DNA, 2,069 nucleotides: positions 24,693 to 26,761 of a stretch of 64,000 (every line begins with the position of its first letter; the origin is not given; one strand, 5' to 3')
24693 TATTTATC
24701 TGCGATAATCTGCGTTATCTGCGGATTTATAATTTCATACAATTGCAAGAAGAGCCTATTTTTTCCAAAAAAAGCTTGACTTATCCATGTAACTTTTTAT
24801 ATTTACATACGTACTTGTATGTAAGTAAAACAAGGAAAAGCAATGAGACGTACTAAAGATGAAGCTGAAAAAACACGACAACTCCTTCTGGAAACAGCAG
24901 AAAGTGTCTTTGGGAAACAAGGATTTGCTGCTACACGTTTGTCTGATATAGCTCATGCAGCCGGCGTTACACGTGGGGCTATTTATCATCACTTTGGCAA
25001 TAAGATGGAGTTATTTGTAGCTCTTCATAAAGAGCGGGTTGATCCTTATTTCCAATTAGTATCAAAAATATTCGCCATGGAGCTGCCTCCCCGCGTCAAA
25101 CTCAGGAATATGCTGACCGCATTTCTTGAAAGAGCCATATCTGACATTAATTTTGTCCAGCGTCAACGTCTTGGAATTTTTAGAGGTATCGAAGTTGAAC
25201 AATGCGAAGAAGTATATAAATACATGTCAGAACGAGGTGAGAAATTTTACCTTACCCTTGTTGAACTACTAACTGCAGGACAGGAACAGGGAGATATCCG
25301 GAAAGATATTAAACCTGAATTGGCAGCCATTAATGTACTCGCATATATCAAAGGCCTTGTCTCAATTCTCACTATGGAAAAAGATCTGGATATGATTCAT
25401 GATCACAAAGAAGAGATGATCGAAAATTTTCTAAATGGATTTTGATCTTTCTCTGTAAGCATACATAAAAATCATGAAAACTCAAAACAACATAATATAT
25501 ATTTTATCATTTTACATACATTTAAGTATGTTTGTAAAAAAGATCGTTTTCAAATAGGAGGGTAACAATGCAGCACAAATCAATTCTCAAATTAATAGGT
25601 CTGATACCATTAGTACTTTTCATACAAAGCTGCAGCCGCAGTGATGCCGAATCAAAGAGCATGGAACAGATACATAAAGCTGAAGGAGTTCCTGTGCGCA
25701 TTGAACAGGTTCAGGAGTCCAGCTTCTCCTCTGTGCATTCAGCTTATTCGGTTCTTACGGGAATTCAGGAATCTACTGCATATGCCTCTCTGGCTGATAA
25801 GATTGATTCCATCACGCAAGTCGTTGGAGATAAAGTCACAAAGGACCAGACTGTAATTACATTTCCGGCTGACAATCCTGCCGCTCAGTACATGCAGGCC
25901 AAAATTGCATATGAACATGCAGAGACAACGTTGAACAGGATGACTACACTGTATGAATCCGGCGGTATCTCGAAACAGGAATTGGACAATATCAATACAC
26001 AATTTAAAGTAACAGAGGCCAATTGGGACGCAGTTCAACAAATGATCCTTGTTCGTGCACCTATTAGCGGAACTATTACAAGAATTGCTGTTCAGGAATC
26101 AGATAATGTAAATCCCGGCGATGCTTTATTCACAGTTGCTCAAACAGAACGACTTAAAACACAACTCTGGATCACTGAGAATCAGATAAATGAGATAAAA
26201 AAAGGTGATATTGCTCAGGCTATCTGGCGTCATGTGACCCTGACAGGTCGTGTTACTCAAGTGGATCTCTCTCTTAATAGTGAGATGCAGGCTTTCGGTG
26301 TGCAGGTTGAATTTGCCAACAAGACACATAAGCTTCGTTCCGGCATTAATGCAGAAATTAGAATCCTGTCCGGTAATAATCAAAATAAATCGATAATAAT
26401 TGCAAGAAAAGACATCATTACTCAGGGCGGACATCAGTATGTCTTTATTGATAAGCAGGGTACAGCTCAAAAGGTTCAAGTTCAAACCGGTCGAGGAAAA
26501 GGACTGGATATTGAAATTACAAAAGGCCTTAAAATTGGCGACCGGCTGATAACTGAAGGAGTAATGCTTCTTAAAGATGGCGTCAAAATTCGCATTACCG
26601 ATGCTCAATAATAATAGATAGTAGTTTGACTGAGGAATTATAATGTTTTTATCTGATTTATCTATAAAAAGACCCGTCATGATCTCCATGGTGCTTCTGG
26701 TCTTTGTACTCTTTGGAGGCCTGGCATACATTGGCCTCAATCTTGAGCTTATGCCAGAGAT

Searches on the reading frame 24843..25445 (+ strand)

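Call 11: search_protein_families(library=pfam, proteins=[window:24843-25445:+], max_evalue=0.001)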
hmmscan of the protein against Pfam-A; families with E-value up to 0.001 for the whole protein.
window:24843-25445:+ (200 aa): 2 families
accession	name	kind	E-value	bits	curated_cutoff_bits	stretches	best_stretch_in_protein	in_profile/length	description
PF00440.29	TetR_N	-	2.9e-17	62.6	24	1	15-61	1-47/47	Bacterial regulatory proteins, tetR family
PF13977.11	TetR_C_6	-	0.00057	20.5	27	0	127-180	42-94/115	BetI-type transcriptional repressor, C-terminal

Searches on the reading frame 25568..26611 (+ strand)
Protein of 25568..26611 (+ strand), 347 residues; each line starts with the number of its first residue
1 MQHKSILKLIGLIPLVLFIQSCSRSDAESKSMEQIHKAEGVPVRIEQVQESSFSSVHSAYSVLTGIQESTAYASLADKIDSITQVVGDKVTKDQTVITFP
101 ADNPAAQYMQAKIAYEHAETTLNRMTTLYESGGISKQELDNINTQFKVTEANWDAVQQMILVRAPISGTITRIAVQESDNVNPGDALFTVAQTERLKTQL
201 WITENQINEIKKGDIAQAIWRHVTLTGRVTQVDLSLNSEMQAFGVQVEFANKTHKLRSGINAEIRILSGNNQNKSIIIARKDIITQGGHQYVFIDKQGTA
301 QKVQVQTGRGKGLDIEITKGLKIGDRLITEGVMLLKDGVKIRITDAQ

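Call 11: search_protein_families(library=pfam, proteins=[window:25568-26611:+], max_evalue=0.001)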
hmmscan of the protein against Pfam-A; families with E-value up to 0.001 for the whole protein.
window:25568-26611:+ (347 aa): 5 families
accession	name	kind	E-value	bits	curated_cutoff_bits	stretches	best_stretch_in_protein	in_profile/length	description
PF16576.10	HlyD_D23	-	7.6e-15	55.2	30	1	81-260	32-212/214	Barrel-sandwich domain of CusB or HlyD membrane-fusion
PF13437.12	HlyD_3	-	4.8e-12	47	22.2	1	162-259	2-106/106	HlyD family secretion protein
PF13533.13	Biotin_lipoyl_2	-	2.7e-06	27.5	29.8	1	162-189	3-30/32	Biotin-lipoyl like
PF00364.28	Biotin_lipoyl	-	0.00023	21.4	22.1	0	162-189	45-72/73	Biotin-requiring enzyme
PF12700.13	HlyD_2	-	0.00067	19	25.1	1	167-305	238-371/416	HlyD family secretion protein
